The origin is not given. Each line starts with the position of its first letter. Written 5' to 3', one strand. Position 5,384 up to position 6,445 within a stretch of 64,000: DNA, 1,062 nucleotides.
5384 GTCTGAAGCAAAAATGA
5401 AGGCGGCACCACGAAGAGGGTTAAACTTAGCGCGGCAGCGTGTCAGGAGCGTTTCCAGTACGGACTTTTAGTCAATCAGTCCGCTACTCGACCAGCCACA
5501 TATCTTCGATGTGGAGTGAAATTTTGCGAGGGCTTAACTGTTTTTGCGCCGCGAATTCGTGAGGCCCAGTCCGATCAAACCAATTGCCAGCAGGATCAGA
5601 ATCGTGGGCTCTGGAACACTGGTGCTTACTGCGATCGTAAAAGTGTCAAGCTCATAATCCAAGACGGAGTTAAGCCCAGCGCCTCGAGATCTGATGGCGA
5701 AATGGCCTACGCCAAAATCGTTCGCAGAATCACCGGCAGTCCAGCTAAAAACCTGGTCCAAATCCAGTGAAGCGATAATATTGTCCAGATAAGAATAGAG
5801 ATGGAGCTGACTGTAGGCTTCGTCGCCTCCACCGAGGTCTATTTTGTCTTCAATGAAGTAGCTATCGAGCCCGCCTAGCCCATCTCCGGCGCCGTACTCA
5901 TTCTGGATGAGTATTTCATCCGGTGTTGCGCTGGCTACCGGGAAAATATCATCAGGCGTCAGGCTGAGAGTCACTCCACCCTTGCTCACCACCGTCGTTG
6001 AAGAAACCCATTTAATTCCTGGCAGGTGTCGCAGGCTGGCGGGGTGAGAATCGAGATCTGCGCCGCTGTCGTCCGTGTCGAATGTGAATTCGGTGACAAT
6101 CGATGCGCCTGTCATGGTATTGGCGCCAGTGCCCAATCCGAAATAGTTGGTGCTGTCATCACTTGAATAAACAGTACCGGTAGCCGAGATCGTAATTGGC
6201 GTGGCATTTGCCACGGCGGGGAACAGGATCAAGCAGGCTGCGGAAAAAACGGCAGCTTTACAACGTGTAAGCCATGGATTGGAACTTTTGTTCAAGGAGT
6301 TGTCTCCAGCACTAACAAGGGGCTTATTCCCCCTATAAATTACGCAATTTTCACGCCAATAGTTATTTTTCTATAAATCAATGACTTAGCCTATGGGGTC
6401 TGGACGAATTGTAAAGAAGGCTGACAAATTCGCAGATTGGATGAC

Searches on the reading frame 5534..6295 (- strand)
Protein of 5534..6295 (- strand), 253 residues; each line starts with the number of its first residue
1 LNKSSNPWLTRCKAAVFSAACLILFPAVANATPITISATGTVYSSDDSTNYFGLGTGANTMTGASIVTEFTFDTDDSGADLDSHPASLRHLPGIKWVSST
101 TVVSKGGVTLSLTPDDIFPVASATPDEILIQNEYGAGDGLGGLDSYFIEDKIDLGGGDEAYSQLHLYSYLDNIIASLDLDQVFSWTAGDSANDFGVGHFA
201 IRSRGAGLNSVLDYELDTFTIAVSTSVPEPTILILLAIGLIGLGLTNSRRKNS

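Call 70: search_protein_families(library=pfam, proteins=[window:5534-6295:-], max_evalue=0.0001)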
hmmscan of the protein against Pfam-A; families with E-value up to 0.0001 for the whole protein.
window:5534-6295:- (253 aa): 1 family
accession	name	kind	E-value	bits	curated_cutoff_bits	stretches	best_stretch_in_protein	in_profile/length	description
PF07589.16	PEP-CTERM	-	2.7e-05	24.5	20.7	1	226-250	1-24/24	PEP-CTERM motif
